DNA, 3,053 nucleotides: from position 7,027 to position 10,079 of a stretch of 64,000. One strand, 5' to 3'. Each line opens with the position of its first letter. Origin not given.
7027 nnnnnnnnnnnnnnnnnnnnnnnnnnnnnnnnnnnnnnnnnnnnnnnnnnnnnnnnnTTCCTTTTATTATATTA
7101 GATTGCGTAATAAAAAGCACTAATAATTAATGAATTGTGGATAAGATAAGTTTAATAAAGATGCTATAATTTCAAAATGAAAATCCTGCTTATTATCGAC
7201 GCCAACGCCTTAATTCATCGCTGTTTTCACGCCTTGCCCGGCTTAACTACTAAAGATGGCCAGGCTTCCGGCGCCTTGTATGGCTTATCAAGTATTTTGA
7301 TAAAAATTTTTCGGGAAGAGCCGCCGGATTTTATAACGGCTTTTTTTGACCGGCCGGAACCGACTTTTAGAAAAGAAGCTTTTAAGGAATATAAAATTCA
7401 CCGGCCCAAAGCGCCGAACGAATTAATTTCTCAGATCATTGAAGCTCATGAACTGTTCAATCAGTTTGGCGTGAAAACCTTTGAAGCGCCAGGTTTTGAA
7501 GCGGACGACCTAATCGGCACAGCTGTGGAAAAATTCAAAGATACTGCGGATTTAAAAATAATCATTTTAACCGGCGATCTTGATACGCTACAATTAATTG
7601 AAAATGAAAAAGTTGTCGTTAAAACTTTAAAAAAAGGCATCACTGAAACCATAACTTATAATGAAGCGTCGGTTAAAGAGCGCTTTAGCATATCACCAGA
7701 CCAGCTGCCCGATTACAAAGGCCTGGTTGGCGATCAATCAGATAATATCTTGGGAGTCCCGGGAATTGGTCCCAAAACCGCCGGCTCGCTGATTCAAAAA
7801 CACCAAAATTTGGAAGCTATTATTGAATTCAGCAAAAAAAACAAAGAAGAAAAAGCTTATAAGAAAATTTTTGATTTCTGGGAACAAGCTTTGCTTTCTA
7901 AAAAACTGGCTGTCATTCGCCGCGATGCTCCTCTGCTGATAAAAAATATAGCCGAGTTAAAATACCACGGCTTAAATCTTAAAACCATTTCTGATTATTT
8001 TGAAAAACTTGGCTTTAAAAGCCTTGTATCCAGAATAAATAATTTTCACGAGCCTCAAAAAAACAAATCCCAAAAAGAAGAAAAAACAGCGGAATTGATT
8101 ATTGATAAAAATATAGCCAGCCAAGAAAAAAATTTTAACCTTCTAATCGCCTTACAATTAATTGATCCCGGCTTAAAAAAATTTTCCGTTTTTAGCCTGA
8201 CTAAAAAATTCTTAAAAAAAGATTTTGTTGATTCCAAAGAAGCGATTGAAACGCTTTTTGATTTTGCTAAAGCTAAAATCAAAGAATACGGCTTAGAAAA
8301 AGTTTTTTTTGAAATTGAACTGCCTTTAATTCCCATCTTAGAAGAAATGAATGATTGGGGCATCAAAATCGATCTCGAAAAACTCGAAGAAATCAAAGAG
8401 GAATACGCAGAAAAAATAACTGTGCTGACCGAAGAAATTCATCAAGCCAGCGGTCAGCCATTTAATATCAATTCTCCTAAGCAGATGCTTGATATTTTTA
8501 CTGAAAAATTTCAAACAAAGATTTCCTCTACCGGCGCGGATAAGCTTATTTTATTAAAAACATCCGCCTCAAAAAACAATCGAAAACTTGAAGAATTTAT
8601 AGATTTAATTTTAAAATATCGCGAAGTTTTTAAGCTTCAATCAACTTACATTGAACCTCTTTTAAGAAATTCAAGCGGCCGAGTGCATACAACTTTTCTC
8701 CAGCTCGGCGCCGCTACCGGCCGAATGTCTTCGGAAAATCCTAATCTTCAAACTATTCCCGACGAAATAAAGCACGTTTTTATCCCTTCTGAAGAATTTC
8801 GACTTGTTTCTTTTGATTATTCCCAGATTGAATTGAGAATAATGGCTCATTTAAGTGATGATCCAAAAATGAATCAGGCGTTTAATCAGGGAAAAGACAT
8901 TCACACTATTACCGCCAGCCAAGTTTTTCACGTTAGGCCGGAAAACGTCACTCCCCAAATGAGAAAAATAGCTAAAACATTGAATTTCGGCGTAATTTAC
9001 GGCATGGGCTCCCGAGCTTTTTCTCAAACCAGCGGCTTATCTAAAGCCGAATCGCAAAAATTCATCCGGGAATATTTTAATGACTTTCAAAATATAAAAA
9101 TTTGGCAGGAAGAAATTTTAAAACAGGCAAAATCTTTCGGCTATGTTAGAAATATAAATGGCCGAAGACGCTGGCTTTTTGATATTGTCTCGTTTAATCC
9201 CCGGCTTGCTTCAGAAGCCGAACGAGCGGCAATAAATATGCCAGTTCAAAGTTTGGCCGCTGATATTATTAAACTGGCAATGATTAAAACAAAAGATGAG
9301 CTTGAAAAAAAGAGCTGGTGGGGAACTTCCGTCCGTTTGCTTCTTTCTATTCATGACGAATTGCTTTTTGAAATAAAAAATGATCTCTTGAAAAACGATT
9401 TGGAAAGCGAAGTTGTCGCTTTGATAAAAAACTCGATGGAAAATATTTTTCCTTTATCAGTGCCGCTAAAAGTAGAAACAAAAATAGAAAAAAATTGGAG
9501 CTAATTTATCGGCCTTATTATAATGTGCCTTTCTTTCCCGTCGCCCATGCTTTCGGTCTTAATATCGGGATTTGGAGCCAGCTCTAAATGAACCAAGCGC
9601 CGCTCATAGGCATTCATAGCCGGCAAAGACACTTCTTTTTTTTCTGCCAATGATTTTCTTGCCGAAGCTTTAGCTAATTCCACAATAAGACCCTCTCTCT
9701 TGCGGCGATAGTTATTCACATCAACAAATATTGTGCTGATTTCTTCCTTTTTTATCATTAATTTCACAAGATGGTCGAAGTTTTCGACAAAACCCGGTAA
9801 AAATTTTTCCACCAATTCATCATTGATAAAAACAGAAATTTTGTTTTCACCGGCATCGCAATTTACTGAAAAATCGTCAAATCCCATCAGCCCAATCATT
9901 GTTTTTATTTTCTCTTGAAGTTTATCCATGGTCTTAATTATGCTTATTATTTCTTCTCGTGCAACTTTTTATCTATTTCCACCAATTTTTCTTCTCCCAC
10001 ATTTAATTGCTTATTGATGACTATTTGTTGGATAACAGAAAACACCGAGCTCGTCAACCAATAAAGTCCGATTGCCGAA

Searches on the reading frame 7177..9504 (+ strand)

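Call 22: search_protein_families(library=pfam, proteins=[window:7177-9504:+], max_evalue=0.001)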
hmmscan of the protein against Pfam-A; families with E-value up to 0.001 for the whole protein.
window:7177-9504:+ (775 aa): 3 families
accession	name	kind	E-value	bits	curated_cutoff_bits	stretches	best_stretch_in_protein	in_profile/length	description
PF00476.26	DNA_pol_A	-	3.3e-118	395.4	34.3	1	401-774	2-379/381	DNA polymerase family A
PF02739.22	5_3_exonuc_N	-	3.6e-45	154.1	34.3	1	4-170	2-163/164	5'-3' exonuclease, N-terminal resolvase-like domain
PF01367.25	5_3_exonuc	-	1.4e-25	90.1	40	1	172-264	1-92/97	5'-3' exonuclease, C-terminal SAM fold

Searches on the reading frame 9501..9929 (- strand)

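Call 22: search_protein_families(library=pfam, proteins=[window:9501-9929:-], max_evalue=0.001)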
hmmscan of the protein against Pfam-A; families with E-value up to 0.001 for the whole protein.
window:9501-9929:- (142 aa): 1 family
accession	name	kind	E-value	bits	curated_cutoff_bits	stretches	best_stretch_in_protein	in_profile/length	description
PF01424.28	R3H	-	1.3e-14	54.4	26.8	1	83-140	4-60/60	R3H domain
